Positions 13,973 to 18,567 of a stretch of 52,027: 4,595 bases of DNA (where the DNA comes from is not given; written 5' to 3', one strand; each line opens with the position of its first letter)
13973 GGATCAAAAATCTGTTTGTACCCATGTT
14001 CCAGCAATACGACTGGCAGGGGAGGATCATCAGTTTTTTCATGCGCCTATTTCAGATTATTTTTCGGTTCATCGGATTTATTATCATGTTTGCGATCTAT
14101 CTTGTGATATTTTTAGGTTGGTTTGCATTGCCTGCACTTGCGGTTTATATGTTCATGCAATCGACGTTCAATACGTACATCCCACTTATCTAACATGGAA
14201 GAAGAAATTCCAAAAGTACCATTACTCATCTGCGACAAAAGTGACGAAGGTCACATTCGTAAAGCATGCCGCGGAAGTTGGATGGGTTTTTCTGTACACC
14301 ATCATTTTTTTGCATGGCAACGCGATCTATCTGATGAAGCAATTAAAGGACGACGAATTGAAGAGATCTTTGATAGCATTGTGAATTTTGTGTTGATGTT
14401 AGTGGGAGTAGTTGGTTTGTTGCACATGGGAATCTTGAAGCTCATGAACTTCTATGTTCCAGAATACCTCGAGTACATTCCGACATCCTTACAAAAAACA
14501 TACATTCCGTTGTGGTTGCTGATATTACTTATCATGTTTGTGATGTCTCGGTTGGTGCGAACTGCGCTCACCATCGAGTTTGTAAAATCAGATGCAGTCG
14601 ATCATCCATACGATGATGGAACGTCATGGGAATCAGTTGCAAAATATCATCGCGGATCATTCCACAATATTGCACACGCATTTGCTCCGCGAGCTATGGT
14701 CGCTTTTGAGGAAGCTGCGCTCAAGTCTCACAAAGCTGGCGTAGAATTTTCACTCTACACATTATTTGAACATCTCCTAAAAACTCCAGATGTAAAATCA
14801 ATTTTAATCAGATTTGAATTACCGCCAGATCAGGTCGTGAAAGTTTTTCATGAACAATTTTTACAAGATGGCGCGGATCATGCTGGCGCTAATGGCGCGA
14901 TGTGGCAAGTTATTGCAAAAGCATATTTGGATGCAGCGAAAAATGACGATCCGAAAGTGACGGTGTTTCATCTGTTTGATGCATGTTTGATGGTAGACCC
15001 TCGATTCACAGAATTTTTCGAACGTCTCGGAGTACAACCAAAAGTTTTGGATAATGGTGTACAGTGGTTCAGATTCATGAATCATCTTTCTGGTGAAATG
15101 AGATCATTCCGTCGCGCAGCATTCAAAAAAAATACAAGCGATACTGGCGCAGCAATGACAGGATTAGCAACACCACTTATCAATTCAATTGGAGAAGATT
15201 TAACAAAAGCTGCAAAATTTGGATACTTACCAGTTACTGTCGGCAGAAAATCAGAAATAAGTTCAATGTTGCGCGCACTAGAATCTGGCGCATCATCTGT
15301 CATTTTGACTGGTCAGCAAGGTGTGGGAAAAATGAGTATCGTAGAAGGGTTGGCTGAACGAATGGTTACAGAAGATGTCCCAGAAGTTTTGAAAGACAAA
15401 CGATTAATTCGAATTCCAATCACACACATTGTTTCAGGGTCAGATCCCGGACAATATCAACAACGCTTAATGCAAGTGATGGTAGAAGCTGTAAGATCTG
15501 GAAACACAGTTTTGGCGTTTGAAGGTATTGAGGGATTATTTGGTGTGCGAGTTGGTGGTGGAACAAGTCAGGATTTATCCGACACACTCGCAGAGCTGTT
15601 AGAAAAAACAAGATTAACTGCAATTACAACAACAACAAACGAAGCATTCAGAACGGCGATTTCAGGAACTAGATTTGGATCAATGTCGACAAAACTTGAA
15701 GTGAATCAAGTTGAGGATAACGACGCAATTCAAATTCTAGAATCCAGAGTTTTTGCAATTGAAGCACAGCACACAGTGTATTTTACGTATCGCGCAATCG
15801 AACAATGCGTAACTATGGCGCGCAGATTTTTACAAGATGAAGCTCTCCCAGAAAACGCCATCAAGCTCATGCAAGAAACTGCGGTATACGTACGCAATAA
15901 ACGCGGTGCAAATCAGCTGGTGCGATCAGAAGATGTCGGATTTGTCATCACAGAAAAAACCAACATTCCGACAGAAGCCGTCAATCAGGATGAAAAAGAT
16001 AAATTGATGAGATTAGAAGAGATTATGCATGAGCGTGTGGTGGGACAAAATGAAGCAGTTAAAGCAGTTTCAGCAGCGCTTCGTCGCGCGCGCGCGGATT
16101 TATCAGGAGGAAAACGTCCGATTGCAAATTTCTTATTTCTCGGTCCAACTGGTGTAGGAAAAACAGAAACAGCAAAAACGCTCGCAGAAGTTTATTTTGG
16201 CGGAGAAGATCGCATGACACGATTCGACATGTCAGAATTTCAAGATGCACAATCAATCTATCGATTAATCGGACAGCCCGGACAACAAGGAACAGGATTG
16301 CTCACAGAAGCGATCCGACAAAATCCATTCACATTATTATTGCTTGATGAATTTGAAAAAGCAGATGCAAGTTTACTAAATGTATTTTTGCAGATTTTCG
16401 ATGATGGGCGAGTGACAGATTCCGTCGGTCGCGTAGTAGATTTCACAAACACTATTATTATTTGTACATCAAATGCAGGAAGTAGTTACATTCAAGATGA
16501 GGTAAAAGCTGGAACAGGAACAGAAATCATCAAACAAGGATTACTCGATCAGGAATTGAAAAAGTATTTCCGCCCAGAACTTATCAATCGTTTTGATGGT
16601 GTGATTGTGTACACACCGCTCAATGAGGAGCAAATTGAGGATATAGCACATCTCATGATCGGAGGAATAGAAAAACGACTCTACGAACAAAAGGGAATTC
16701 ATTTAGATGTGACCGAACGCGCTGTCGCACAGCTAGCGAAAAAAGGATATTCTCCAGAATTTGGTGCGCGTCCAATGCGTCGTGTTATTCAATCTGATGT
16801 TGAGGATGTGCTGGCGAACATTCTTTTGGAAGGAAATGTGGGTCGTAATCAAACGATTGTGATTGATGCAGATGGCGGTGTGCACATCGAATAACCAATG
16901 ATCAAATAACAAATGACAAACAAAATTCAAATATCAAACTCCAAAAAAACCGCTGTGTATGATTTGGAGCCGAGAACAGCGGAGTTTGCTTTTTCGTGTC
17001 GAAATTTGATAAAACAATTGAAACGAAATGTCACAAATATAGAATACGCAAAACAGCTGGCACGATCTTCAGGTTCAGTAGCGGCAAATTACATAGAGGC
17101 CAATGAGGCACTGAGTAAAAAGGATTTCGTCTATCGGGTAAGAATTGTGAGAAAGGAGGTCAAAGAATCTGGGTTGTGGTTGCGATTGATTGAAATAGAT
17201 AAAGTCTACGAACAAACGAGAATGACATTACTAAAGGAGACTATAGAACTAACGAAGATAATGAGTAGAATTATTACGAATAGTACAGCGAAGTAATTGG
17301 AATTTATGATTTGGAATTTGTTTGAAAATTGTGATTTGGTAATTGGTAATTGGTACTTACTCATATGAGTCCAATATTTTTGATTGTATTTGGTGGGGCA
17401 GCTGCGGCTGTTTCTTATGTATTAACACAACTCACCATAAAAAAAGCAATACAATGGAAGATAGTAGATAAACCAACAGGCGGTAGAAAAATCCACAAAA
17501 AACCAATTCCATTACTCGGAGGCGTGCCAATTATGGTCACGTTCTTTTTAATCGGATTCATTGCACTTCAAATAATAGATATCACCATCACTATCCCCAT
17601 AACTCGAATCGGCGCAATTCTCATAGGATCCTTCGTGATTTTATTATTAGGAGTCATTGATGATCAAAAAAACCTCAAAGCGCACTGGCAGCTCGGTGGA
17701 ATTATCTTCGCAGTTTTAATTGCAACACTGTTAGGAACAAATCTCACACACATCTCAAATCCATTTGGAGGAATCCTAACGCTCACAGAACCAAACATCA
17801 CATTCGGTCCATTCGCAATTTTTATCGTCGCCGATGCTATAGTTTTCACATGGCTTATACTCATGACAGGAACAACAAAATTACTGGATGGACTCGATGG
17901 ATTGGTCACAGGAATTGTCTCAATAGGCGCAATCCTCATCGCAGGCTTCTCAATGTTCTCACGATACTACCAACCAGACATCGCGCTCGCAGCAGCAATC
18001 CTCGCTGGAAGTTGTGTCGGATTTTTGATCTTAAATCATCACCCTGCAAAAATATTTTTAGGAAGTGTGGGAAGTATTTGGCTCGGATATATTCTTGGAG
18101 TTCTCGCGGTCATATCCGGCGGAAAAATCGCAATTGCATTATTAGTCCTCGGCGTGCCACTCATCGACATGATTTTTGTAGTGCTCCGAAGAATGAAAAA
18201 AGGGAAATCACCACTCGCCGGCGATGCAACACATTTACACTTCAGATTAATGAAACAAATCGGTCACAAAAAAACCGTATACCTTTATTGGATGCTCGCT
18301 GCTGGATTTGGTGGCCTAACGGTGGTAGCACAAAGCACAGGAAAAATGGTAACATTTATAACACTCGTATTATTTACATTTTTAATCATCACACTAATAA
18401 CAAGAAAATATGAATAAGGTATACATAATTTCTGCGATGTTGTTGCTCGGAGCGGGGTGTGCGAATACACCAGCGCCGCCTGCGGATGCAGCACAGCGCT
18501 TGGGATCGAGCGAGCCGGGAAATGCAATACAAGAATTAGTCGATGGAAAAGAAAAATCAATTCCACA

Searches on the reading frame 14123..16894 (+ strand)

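Call 76: search_protein_families(library=pfam, proteins=[window:14123-16894:+], max_evalue=0.00001)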
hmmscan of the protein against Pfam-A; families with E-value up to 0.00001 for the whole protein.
window:14123-16894:+ (923 aa): 7 families
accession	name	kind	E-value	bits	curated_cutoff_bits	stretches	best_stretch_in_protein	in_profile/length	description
PF07724.20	AAA_2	-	3.7e-51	173.9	27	1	665-825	1-164/166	AAA domain (Cdc48 subfamily)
PF10431.15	ClpB_D2-small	-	4.1e-24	84.9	21.9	1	833-914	1-81/81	C-terminal, D2-small domain, of ClpB protein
PF00004.35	AAA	-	9.6e-14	52.4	21.2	1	671-785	2-110/131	ATPase family associated with various cellular activities (AAA)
PF07728.20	AAA_5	-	5.5e-12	46.3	22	1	669-789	1-126/139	AAA domain (dynein-related subfamily)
PF17871.7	AAA_lid_9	-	3.6e-11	43.3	22.8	1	533-633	3-102/104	AAA lid domain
PF13401.12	AAA_22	-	1.5e-06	29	27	0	672-761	10-110/130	AAA domain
PF13191.12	AAA_16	-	1.8e-06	29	32.6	0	373-417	3-51/167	AAA ATPase domain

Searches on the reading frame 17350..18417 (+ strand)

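Call 76: search_protein_families(library=pfam, proteins=[window:17350-18417:+], max_evalue=0.00001)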
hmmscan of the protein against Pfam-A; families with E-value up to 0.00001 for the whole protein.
window:17350-18417:+ (355 aa): 1 family
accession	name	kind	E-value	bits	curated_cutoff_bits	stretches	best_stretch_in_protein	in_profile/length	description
PF00953.26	Glycos_transf_4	-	2.8e-24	86.4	27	1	89-256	3-159/160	Glycosyl transferase family 4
